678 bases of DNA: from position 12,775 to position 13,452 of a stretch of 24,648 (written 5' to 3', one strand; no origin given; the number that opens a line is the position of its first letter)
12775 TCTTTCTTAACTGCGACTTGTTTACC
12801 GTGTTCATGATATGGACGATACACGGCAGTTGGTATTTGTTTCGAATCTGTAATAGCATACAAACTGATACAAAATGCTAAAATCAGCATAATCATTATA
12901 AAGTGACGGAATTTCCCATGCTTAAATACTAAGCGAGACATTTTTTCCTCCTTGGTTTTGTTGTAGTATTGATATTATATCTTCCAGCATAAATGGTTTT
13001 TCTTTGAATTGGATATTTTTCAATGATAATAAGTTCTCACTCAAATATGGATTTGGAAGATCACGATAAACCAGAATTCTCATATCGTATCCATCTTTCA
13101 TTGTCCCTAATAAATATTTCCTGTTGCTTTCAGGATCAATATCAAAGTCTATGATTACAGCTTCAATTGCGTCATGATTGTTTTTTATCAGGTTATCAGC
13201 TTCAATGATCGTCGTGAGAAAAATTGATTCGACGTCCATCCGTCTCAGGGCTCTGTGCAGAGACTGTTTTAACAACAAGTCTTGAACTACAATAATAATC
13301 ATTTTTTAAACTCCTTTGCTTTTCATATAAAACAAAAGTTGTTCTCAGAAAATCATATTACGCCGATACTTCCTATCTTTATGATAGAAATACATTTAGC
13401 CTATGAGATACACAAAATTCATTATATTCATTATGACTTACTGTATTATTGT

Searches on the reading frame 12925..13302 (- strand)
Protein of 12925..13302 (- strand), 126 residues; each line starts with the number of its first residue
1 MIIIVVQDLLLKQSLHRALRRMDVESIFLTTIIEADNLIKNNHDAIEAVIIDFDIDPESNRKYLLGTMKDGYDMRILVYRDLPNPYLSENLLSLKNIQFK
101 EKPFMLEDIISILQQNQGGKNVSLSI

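Call 3: search_protein_families(library=pfam, proteins=[window:12925-13302:-], max_evalue=1)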
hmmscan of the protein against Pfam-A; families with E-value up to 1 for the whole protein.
window:12925-13302:- (126 aa): 1 family
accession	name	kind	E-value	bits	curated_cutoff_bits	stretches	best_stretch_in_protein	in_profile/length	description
PF13691.12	Lactamase_B_4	-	0.18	11.9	27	0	60-75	21-36/63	tRNase Z endonuclease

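Call 4: search_protein_families(library=ncbifam, proteins=[window:12925-13302:-], max_evalue=1)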
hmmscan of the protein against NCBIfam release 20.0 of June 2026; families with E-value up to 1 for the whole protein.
window:12925-13302:- (126 aa): 1 family
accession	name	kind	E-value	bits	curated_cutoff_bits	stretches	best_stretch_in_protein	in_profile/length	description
NF007928.2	PRK10643.1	equivalog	0.04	13.6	330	1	2-79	3-78/216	two-component system response regulator PmrA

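Call 58: find_homologous_proteins(query=window:12925-13302:-, max_evalue=0.001)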
Query window:12925-13302:- (126 aa): 1 proteins with E <= 0.001 among 9 candidates.
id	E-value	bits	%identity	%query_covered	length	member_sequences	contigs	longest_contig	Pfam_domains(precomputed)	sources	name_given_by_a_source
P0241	5.3e-73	260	100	100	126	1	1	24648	-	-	-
